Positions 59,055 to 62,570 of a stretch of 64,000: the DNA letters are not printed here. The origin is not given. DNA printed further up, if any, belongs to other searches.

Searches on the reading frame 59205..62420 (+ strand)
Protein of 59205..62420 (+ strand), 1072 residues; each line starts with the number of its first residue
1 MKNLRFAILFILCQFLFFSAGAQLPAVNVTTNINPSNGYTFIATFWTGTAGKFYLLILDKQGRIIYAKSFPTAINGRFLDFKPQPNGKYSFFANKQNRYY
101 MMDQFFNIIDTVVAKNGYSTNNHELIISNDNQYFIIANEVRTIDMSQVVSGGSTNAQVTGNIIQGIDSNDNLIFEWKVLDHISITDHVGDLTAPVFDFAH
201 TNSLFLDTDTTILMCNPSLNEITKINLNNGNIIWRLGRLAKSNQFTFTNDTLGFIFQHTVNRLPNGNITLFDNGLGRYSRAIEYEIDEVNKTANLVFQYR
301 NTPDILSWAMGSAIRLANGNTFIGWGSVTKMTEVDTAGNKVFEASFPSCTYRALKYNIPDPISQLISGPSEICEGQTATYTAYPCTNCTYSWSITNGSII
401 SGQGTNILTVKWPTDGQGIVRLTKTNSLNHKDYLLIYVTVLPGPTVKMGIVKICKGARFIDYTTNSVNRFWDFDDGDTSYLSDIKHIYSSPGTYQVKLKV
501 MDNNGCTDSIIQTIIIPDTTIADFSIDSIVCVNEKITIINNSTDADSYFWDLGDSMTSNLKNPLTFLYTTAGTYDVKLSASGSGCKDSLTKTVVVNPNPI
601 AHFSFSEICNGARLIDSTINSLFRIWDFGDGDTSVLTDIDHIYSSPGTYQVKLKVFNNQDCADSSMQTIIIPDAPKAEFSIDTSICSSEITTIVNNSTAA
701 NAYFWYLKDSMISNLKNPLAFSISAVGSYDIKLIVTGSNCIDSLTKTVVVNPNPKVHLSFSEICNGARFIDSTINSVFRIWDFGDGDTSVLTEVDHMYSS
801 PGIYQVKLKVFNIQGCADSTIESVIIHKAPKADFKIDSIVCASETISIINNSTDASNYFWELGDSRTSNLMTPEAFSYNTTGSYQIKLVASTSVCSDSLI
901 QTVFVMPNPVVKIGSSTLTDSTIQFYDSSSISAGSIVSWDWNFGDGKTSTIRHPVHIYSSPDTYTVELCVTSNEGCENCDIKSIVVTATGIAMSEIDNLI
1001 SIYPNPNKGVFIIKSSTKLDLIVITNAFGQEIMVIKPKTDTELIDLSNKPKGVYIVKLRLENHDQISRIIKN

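Call 14: search_protein_families(library=pfam, proteins=[window:59205-62420:+], max_evalue=0.001)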
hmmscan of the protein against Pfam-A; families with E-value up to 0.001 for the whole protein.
window:59205-62420:+ (1072 aa): 11 families
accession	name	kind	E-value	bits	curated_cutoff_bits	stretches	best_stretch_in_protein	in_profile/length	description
PF18911.6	PKD_4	-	3.6e-80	264.5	27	6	908-984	3-81/85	PKD domain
PF00801.26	PKD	-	1.4e-55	185.6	23.5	5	922-982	16-77/80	PKD domain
PF05935.17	Arylsulfotrans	-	1.6e-19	70.6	24.2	1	50-346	25-363/374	Arylsulfotransferase (ASST)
PF14269.12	Arylsulfotran_2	-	2.3e-17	63.8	27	1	116-346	55-300/301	Arylsulfotransferase (ASST)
PF08329.16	ChitinaseA_N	-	2.8e-15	56.6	21.2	0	485-519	76-110/133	Chitinase A, N-terminal domain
PF18962.6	Por_Secre_tail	-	1.2e-11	45.2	27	1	1002-1070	1-74/75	Secretion system C-terminal sorting domain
PF19408.5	PKD_6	-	7e-11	42.8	25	1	364-427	6-71/82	PKD-like domain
PF16967.11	TcfC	-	6.7e-07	29.2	29.4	0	491-514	43-66/68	E-set like domain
PF16820.11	PKD_3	-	7.8e-06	26.1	26.3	0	539-581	27-67/68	PKD-like domain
PF07495.19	Y_Y_Y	-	0.00039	20.7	26.6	0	484-510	30-56/65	Y_Y_Y domain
PF22352.2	K319L-like_PKD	-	0.00062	20.2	27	0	920-984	11-82/84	K319L-like, PKD domain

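Call 55: search_protein_families(library=ncbifam, proteins=[window:59205-62420:+], max_evalue=0.01)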
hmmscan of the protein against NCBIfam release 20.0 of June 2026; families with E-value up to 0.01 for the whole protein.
window:59205-62420:+ (1072 aa): 4 families
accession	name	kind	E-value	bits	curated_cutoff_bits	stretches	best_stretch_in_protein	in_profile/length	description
TIGR00864.1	PCC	subfamily_domain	2.5e-13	47.4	1861.4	2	858-977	1340-1466/2700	polycystin cation channel protein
NF058578.1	CPR_pilus_PamR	equivalog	2.2e-11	43.2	300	1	483-507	205-229/297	pilus system RbmA-like protein PamR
TIGR04183.1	Por_Secre_tail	domain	1.5e-10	40.9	23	1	1002-1072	1-72/72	T9SS type A sorting domain-containing protein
TIGR03769.1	P_ac_wall_RPT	domain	0.00012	22.6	30.9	0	566-590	7-34/41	TIGR03769 domain-containing protein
